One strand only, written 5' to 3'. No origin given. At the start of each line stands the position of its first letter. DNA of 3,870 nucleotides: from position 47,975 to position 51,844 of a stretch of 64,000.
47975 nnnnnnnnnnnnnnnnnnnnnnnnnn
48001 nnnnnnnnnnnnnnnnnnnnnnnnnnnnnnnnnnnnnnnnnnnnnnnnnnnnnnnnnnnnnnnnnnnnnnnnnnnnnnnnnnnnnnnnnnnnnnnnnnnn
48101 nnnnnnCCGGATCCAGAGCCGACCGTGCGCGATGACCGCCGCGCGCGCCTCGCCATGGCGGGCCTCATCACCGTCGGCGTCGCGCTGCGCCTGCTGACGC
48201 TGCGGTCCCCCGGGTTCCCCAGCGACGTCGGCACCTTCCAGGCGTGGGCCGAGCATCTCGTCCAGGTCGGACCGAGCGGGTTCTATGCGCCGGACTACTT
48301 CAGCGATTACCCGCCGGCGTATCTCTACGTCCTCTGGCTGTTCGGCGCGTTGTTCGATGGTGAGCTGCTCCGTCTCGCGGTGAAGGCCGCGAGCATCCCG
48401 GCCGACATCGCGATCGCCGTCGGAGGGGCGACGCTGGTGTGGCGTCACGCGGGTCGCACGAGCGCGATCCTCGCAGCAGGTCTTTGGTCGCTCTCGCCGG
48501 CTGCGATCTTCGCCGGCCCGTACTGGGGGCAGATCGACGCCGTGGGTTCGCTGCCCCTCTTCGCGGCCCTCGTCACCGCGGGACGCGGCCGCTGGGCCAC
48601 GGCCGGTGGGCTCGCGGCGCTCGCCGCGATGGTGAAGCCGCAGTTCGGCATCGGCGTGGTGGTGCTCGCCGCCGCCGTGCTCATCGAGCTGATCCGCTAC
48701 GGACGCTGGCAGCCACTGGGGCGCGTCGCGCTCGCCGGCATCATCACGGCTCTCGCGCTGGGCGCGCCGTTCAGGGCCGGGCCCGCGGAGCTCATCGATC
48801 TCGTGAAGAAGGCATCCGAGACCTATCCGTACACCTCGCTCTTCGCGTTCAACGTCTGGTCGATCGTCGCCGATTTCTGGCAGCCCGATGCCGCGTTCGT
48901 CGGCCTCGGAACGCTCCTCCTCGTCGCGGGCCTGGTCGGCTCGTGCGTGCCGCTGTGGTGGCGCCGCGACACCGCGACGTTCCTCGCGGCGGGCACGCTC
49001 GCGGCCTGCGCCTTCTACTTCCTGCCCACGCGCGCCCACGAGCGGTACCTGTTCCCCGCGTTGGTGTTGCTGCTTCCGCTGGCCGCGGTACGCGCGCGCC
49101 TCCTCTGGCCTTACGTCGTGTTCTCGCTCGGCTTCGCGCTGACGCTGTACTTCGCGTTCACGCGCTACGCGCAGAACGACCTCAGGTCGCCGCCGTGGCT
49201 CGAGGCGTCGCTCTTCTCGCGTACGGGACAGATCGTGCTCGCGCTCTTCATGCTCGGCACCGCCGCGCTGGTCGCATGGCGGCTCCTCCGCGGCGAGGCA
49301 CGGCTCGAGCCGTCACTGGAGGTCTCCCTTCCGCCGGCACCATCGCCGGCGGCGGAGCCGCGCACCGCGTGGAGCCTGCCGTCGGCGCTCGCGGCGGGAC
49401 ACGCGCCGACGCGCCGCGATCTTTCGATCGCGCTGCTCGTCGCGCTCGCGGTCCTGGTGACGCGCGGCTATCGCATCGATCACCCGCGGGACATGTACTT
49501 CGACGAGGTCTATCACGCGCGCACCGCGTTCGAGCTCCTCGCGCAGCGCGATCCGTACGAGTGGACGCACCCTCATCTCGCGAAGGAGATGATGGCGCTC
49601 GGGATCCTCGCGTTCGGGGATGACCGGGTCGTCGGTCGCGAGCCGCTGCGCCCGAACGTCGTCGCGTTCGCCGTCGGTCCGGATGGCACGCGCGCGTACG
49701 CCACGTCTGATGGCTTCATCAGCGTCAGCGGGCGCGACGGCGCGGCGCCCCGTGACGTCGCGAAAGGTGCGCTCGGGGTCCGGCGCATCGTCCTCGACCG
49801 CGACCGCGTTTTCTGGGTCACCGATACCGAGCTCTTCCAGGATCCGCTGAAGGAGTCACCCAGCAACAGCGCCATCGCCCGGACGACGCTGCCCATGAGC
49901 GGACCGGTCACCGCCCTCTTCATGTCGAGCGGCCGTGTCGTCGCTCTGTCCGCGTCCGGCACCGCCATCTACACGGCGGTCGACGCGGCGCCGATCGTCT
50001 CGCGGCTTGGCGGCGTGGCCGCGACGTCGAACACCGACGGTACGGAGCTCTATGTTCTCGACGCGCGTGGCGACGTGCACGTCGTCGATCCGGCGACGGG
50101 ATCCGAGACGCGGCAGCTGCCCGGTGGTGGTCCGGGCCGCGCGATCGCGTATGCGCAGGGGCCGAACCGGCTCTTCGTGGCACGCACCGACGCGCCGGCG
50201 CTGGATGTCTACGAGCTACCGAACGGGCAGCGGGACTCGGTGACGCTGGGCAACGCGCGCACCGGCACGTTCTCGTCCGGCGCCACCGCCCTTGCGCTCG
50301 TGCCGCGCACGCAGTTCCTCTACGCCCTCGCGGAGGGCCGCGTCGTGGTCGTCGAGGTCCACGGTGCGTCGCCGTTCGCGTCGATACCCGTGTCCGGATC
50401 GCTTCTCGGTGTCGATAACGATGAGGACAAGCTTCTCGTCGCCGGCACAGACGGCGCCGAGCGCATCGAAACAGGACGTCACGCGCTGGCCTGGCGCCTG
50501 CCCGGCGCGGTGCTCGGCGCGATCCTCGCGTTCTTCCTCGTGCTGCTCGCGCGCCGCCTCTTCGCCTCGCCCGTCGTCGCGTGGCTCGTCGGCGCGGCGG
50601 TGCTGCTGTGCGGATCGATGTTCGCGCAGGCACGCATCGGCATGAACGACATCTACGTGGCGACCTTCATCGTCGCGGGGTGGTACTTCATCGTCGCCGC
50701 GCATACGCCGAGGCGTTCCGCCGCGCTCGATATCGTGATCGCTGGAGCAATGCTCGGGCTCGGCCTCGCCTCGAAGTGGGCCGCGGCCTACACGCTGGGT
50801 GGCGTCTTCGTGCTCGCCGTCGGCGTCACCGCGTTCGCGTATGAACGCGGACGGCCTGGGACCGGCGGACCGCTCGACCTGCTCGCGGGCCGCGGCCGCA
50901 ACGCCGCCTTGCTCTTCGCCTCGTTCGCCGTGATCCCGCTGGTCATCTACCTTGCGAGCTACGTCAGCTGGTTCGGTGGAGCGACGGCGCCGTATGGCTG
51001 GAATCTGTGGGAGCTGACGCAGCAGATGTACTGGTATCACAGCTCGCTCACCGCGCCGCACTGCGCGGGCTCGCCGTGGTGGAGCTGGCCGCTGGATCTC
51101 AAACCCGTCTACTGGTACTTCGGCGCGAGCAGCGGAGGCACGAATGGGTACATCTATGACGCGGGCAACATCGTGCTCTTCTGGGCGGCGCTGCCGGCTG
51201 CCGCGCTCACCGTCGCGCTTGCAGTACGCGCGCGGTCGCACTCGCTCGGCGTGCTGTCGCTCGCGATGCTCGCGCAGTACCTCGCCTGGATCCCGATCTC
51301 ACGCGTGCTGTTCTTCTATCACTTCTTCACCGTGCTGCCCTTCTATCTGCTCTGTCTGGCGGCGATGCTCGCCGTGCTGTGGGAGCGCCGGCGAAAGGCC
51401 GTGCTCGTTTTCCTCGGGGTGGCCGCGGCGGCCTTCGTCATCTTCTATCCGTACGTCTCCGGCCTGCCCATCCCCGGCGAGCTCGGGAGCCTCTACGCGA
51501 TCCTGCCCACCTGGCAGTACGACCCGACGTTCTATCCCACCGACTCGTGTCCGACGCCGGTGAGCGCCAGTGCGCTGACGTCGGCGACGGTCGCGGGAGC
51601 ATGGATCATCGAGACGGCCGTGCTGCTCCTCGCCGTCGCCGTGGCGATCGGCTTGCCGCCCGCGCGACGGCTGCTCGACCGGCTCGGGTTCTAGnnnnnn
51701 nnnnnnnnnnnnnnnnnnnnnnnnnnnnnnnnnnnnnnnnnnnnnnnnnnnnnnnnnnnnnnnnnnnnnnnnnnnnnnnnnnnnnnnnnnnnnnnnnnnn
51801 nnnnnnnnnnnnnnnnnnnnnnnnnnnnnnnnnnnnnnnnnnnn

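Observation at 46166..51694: Envelope glycosylation locus with an 1189-aa GT-C fusion: extra GT-C module, then a PMT (GT39)-like mannosyltransferase interrupted by a YVTN beta-propeller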

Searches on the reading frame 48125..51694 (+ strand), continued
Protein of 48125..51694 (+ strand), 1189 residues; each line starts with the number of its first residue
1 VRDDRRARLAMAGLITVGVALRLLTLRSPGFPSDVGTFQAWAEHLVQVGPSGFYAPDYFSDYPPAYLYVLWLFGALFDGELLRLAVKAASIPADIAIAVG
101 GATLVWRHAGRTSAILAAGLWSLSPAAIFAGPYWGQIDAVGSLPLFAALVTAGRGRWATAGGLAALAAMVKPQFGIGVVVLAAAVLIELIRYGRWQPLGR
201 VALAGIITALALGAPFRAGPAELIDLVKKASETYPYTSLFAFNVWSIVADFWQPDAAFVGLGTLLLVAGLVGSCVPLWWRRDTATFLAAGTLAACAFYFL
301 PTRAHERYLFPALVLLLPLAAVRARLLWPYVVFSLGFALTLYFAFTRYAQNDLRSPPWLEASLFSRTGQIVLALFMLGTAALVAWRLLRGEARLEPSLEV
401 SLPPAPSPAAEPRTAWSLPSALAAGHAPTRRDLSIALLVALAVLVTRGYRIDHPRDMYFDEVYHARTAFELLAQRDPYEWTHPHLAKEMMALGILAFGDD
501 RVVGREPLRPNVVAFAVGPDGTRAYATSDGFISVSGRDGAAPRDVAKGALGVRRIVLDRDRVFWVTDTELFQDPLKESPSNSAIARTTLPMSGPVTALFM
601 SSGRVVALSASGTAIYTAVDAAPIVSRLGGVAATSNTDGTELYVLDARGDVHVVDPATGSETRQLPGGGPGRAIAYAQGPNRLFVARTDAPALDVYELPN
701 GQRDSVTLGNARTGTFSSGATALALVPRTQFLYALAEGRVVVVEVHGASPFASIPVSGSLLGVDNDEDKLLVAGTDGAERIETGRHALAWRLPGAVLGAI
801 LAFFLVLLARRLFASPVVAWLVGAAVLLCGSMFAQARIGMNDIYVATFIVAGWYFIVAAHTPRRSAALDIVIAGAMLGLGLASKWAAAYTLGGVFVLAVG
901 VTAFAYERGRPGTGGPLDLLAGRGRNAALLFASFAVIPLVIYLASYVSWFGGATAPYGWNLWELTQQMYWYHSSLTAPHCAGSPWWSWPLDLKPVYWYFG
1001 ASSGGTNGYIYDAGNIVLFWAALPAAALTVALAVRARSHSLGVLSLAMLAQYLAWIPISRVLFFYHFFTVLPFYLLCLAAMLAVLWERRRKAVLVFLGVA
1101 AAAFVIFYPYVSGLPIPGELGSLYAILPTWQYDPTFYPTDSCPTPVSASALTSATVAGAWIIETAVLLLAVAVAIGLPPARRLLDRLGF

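Call 72: find_homologous_proteins(query=P0130, max_evalue=1e-20)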
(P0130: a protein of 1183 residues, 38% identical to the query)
Query P0130 (1183 aa): 54 proteins with E <= 1e-20 among 8000 candidates.
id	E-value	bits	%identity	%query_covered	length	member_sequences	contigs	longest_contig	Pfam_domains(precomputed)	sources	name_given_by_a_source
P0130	0.0e+0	2662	100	100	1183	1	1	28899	PF02366.25,PF16192.11,PF13231.13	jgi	-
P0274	0.0e+0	2217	84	100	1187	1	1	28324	PF02366.25,PF16192.11,PF13231.13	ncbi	-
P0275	0.0e+0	1665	65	98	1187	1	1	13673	PF02366.25,PF16192.11,PF13231.13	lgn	-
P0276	0.0e+0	1648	64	99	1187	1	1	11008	PF02366.25,PF16192.11,PF13231.13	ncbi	-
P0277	0.0e+0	1648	65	96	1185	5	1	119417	PF02366.25,PF16192.11,PF13231.13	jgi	jgi:4-amino-4-deoxy-L-arabinose transferase-like glycosyltransferase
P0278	0.0e+0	1647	65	100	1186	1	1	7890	PF02366.25,PF16192.11,PF13231.13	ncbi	-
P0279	0.0e+0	1646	65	98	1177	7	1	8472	PF02366.25,PF16192.11,PF13231.13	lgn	-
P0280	3.8e-121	424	34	96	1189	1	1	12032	PF09594.17,PF02366.25,PF16192.11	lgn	-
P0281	6.1e-117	410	33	98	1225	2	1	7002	PF09594.17,PF02366.25,PF16192.11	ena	-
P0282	1.1e-116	409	33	97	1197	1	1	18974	PF02366.25,PF16192.11,PF13231.13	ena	-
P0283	4.5e-114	400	32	98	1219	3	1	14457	PF09594.17,PF02366.25,PF16192.11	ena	-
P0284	6.6e-113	397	32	96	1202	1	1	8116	PF09594.17,PF02366.25,PF16192.11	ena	-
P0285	2.0e-110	388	33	32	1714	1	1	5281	PF02366.25,PF16192.11,PF13231.13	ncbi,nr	ncbi:MAG: phospholipid carrier-dependent glycosyltransferase, partial [Chloroflexi bacterium]|nr:pho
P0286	7.3e-110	386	32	98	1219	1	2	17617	PF09594.17,PF02366.25,PF16192.11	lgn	-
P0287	6.5e-107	377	32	98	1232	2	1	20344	PF02366.25,PF16192.11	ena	-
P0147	4.2e-101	357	32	29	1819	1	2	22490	PF02366.25,PF16192.11,PF13231.13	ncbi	-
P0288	1.2e-92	329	31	48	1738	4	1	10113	PF02366.25,PF16192.11,PF13231.13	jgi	jgi:dolichyl-phosphate-mannose-protein mannosyltransferase/protein-O-mannosyltransferase-like protei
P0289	9.1e-91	323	36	16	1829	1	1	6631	PF02366.25,PF16192.11,PF13231.13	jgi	jgi:Gpi18-like mannosyltransferase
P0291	2.2e-89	319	37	15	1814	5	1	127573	PF02366.25,PF16192.11,PF13231.13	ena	-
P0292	4.9e-88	314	33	48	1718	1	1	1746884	PF02366.25,PF16192.11,PF13231.13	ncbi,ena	-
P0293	3.5e-87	311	31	31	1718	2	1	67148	PF02366.25,PF16192.11,PF13231.13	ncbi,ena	-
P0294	1.3e-86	309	39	14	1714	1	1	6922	PF02366.25,PF16192.11,PF13231.13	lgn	-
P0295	3.6e-86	308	31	32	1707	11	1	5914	PF02366.25,PF16192.11,PF13231.13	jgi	jgi:dolichyl-phosphate-mannose--protein O-mannosyl transferase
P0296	4.7e-86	308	30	32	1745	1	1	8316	PF02366.25,PF16192.11,PF13231.13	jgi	jgi:dolichyl-phosphate-mannose--protein O-mannosyl transferase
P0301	2.7e-83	298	31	54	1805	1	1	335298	PF02366.25,PF16192.11,PF13231.13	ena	-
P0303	1.3e-82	296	41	13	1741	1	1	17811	PF02366.25,PF16192.11,PF13231.13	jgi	-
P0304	2.2e-82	295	32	31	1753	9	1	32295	PF02366.25,PF16192.11,PF13231.13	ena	-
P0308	2.9e-80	288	37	14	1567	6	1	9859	PF02366.25,PF16192.11,PF13231.13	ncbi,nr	ncbi:MAG TPA: phospholipid carrier-dependent glycosyltransferase, partial [Candidatus Deferrimicrobi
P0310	2.6e-69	252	39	12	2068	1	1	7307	PF02366.25,PF16192.11,PF13231.13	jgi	jgi:hypothetical protein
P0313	1.7e-61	226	33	43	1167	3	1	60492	PF09594.17,PF02366.25,PF16192.11,PF13231.13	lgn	-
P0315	5.2e-60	221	32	42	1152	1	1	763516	PF09594.17,PF02366.25,PF16192.11,PF13231.13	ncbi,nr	ncbi:MAG: phospholipid carrier-dependent glycosyltransferase [Candidatus Binatia bacterium]|nr:phosp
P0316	3.8e-59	218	31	29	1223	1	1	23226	PF09594.17,PF02366.25,PF16192.11,PF13231.13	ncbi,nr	ncbi:MAG: glycosyltransferase family 39 protein [Clostridia bacterium]|nr:glycosyltransferase family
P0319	1.6e-58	216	33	28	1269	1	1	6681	PF09594.17,PF02366.25,PF16192.11,PF13231.13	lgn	-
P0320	3.8e-58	215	33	43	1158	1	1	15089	PF02366.25,PF16192.11,PF13231.13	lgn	-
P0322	2.3e-44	169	28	28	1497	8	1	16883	PF02366.25,PF16192.11,PF13231.13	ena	-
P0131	1.7e-42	163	29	58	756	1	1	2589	PF02366.25,PF16192.11,PF13231.13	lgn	-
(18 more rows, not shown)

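Call 87: find_encoding_contigs(protein=P0175, flank=6000, max_places=2)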
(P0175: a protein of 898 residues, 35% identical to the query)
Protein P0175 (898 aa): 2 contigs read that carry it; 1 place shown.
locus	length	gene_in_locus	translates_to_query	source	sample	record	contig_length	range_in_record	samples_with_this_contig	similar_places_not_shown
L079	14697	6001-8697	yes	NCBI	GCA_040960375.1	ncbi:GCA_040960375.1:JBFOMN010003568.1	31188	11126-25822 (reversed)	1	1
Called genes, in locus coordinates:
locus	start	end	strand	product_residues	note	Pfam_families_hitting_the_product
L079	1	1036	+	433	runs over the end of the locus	PF18073:Zn_ribbon_LapB, PF13481:AAA_25 (weak), PF03796:DnaB_C (faint), PF23442:DUF7125, PF06745:ATPase, PF13541:ChlI (weak)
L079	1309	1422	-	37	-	-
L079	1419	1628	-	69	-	-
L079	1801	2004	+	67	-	-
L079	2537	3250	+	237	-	PF04203:Sortase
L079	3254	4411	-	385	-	-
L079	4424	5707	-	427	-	-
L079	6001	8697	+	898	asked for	PF13231:PMT_2 (weak), PF02366:PMT, PF13231:PMT_2, PF16192:PMT_4TMC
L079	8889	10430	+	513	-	PF07497:Rho_RNA_bind, PF00006:ATP-synt_ab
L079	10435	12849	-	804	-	PF00270:DEAD (weak), PF04851:ResIII, PF14162:YozD (faint)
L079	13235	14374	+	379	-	PF01476:LysM, PF23473:LysM3_LYK4_5 (weak), PF23577:LysM_RLK (faint), PF01476:LysM (weak), PF01551:Peptidase_M23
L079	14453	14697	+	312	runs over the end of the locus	PF00702:Hydrolase, PF12710:HAD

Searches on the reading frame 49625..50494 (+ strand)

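Call 16: search_protein_families(library=pfam, proteins=[window:49625-50494:+], max_evalue=0.05)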
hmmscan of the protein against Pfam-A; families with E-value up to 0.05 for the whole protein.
window:49625-50494:+ (290 aa): 2 families
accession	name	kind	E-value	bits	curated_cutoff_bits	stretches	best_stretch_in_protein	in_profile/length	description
PF13360.13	PQQ_2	-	0.0014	18.8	27.6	1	101-172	81-151/233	Outer membrane protein assembly factor BamB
PF01918.27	Alba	-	0.0031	17.7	25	1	99-129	22-52/66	Alba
